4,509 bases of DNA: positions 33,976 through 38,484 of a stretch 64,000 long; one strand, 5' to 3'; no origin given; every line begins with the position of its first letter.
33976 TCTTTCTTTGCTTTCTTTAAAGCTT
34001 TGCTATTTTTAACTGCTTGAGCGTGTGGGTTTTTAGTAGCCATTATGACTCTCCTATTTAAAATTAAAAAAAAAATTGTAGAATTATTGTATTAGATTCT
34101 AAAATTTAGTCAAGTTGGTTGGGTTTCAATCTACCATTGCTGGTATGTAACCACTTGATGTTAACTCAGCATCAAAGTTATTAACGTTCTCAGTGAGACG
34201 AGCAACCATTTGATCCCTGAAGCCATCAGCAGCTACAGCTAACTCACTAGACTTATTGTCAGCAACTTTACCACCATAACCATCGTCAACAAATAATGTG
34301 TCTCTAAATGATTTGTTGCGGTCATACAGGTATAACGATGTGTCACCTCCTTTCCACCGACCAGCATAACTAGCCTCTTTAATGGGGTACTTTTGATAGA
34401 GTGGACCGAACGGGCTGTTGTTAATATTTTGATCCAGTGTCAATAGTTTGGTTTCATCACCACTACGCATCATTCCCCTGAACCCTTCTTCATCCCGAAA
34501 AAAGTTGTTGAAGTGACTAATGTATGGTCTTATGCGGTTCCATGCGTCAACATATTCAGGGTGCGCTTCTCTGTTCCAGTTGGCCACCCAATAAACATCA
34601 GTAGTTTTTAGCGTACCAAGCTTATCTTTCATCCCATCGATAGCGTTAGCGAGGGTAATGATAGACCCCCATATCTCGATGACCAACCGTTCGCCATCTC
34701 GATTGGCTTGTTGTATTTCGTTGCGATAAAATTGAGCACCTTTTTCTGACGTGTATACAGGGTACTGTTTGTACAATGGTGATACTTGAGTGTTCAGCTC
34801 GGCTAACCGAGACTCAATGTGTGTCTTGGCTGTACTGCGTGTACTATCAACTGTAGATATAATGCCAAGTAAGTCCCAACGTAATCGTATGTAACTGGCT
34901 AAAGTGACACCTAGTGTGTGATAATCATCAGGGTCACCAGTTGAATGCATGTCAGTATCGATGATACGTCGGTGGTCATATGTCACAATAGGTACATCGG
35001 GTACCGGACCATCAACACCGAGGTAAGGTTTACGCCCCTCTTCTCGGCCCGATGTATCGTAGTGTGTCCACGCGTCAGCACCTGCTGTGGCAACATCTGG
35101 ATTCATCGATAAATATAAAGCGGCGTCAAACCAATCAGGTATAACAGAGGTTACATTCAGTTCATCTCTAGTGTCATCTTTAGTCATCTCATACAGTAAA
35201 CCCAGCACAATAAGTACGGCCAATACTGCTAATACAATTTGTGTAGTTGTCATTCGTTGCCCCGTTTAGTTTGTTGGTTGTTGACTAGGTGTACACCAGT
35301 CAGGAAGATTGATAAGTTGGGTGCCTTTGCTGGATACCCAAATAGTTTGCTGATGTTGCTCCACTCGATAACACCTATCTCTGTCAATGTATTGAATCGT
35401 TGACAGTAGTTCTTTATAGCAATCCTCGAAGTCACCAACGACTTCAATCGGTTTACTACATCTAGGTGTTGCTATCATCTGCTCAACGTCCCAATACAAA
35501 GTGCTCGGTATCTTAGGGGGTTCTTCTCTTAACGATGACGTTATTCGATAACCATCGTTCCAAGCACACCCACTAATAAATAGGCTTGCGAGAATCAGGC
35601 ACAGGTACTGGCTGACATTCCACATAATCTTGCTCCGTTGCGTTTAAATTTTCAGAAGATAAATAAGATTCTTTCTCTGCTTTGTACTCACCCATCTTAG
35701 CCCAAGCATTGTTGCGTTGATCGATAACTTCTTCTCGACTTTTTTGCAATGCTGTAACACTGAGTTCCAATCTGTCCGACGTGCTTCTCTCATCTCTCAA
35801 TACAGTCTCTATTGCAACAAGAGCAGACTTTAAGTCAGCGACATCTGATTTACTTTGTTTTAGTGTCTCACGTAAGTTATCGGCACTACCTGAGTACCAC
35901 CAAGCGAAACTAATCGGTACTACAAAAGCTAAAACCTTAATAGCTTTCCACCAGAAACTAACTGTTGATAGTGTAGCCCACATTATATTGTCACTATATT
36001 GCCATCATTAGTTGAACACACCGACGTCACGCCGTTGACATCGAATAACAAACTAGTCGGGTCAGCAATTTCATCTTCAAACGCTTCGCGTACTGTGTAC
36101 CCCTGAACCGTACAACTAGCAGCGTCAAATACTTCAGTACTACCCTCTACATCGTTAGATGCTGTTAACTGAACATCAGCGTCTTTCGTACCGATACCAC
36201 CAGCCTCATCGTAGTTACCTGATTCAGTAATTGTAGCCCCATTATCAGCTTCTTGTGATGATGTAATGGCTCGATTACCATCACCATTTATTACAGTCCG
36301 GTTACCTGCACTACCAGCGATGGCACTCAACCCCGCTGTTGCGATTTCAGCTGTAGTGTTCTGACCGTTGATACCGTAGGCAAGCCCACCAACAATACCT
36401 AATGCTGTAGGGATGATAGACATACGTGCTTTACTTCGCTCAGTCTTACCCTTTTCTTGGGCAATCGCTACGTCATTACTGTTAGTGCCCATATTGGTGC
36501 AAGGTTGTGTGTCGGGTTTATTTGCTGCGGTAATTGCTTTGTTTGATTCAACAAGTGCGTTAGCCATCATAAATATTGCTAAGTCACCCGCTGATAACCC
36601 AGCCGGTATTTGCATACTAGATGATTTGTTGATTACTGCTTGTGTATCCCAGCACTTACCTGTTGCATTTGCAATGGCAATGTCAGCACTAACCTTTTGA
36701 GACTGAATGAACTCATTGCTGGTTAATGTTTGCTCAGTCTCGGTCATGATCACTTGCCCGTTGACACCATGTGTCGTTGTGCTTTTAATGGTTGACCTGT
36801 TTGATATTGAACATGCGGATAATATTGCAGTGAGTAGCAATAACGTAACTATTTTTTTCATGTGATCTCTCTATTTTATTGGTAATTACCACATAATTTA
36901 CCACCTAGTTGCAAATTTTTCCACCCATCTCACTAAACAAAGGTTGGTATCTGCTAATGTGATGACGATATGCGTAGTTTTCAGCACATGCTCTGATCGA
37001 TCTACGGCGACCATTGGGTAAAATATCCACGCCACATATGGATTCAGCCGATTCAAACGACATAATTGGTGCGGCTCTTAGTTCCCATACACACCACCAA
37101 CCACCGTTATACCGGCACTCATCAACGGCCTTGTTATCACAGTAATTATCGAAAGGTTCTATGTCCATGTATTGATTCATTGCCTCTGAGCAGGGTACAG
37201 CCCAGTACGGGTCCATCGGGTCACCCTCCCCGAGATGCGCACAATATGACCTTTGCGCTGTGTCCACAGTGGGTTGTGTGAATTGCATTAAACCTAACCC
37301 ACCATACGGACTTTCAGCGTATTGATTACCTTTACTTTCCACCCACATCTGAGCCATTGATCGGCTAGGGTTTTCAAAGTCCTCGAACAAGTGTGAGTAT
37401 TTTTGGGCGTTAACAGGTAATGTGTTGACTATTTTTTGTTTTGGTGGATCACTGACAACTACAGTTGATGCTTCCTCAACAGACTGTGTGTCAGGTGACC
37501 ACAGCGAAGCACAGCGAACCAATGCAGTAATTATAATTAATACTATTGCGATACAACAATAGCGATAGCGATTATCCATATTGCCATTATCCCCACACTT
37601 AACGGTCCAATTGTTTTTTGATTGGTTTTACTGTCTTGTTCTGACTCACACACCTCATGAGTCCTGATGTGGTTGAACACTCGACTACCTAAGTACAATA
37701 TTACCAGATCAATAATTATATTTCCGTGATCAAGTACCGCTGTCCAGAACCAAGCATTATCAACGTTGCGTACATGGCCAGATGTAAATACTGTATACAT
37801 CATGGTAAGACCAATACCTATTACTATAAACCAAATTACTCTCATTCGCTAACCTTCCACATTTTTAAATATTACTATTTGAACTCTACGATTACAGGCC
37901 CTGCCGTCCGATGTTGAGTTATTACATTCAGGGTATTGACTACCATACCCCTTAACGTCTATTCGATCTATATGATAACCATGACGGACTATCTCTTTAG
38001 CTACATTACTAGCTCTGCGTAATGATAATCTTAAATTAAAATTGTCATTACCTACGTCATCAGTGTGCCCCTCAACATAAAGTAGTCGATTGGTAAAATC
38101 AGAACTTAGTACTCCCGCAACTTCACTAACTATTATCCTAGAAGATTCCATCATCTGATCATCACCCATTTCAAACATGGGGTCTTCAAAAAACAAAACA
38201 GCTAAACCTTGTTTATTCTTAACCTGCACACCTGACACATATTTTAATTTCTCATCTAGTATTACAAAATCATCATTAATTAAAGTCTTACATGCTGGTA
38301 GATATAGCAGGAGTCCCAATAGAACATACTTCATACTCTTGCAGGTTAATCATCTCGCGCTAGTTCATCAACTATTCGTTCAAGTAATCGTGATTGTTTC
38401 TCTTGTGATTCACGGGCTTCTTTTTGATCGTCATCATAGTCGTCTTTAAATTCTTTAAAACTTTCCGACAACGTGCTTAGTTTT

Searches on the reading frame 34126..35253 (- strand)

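Call 72: search_protein_families(library=pfam, proteins=[window:34126-35253:-], max_evalue=0.01)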
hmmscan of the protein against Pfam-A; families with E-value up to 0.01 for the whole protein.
window:34126-35253:- (375 aa): 1 family
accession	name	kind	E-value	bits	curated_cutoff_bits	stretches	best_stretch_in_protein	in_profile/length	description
PF07632.16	Sde182_NH-like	-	0.0096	15.9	26.8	0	170-309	100-246/268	Cellulose-binding Sde182, nucleoside hydrolase-like domain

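Call 95: search_protein_families(library=phrogs, proteins=[window:34126-35253:-], max_evalue=0.01)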
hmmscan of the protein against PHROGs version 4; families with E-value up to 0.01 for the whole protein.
window:34126-35253:- (375 aa): 0 families

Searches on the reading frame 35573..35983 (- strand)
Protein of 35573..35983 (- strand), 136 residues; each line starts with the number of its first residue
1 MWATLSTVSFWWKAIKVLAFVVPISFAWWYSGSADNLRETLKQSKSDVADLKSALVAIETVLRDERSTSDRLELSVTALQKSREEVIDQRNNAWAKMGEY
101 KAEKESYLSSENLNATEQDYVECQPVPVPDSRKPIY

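Call 72: search_protein_families(library=pfam, proteins=[window:35573-35983:-], max_evalue=0.01)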
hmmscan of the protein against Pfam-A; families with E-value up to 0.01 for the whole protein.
window:35573-35983:- (136 aa): 2 families
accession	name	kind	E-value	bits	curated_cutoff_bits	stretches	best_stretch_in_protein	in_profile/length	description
PF15905.10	HMMR_N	-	0.0021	18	30.1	1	37-110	190-262/330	Hyaluronan mediated motility receptor N-terminal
PF07160.18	SKA1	-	0.0074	16.6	29.6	1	32-118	26-114/243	Spindle and kinetochore-associated protein 1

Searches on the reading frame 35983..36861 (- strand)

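Call 72: search_protein_families(library=pfam, proteins=[window:35983-36861:-], max_evalue=0.01)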
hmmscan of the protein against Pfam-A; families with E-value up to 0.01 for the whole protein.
window:35983-36861:- (292 aa): 1 family
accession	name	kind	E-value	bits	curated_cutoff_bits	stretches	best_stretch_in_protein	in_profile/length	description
PF08139.17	LPAM_1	-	0.0013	19.5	20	1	1-18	1-18/18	Prokaryotic membrane lipoprotein lipid attachment site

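Call 95: search_protein_families(library=phrogs, proteins=[window:35983-36861:-], max_evalue=0.01)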
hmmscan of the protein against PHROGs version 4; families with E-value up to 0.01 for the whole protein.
window:35983-36861:- (292 aa): 0 families

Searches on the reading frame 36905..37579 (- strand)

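Call 72: search_protein_families(library=pfam, proteins=[window:36905-37579:-], max_evalue=0.01)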
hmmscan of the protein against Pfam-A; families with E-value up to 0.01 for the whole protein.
window:36905-37579:- (224 aa): 1 family
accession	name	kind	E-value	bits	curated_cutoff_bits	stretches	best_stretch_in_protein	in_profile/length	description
PF01464.25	SLT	-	7.1e-06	26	21.3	1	75-125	18-66/117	Transglycosylase SLT domain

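Call 95: search_protein_families(library=phrogs, proteins=[window:36905-37579:-], max_evalue=0.01)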
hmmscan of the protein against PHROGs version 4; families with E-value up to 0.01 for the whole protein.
window:36905-37579:- (224 aa): 3 families
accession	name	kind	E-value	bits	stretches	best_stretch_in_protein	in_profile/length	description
phrog_669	-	lysis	9.6e-13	47.4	1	43-165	911-1025/1946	endolysin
phrog_2013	-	tail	0.00026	20.8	1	48-104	459-516/657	lytic tail protein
phrog_342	-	head and packaging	0.0011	18.1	1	75-132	34-87/1235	internal virion protein with endolysin domain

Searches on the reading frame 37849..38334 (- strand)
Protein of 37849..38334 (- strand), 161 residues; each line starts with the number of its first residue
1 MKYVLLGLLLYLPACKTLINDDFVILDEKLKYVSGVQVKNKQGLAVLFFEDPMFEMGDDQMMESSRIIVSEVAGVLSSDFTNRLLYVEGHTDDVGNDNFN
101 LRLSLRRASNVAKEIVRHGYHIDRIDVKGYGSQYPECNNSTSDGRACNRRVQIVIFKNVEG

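Call 72: search_protein_families(library=pfam, proteins=[window:37849-38334:-], max_evalue=0.01)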
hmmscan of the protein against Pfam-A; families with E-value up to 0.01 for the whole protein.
window:37849-38334:- (161 aa): 1 family
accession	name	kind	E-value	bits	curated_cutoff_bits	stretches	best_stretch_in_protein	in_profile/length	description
PF00691.25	OmpA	-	1.5e-15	57.7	27.2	1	53-149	1-98/98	OmpA family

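Call 96: find_related_loci(query=window:37849-38334:-, collection=genome_contigs, flank=3000)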
Query window:37849-38334:- (161 aa) in genome_contigs; peptide patterns used: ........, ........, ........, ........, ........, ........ (x = any residue, [..] = any of these).
45 stretches matched a pattern, but none encodes a relative of the query by tblastn (E <= 1e-3).
